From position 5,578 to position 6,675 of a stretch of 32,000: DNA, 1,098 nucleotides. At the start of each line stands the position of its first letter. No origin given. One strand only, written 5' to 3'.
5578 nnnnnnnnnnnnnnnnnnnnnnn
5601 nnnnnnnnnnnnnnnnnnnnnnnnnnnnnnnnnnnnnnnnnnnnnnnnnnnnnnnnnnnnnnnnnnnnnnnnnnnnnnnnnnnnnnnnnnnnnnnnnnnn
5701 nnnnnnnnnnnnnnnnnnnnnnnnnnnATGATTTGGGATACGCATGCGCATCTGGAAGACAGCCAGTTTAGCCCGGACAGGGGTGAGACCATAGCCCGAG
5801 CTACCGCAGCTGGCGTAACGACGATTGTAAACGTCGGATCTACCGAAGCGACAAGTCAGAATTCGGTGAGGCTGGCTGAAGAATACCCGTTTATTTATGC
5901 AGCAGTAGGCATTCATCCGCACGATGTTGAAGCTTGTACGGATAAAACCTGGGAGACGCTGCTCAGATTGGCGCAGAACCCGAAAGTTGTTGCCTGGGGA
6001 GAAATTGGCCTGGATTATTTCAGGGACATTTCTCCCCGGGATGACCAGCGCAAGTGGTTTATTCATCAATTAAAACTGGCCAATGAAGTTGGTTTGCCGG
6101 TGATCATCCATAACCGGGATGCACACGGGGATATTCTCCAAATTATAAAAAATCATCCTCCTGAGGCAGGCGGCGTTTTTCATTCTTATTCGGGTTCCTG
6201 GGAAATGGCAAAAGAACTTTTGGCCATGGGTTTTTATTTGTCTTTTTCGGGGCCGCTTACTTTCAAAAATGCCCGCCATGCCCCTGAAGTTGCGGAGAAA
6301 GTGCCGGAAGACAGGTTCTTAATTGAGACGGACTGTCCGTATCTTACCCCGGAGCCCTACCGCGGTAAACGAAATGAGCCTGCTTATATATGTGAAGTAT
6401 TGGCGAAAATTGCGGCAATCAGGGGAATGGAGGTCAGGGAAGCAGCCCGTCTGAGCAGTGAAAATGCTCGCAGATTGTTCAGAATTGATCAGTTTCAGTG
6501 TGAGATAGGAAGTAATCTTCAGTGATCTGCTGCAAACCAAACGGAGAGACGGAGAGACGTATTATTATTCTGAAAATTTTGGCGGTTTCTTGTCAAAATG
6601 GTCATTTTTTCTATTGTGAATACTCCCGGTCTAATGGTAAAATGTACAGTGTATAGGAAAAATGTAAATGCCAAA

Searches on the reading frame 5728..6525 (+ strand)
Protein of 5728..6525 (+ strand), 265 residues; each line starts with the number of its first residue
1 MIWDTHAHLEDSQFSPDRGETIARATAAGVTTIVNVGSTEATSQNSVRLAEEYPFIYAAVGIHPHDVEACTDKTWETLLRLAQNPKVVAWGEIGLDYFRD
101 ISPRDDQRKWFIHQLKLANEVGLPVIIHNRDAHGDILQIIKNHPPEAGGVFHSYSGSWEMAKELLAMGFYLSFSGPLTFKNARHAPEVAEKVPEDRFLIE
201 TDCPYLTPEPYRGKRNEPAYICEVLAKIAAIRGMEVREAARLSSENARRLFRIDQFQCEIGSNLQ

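Call 21: search_protein_families(library=pfam, proteins=[window:5728-6525:+])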
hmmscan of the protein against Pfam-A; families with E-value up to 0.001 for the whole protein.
window:5728-6525:+ (265 aa): 2 families
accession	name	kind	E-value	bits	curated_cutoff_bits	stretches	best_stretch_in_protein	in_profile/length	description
PF01026.27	TatD_DNase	-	5.9e-89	298.2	27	1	4-252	2-253/253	TatD related DNase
PF04909.20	Amidohydro_2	-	0.00021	21.6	26.4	0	74-253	94-289/289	Amidohydrolase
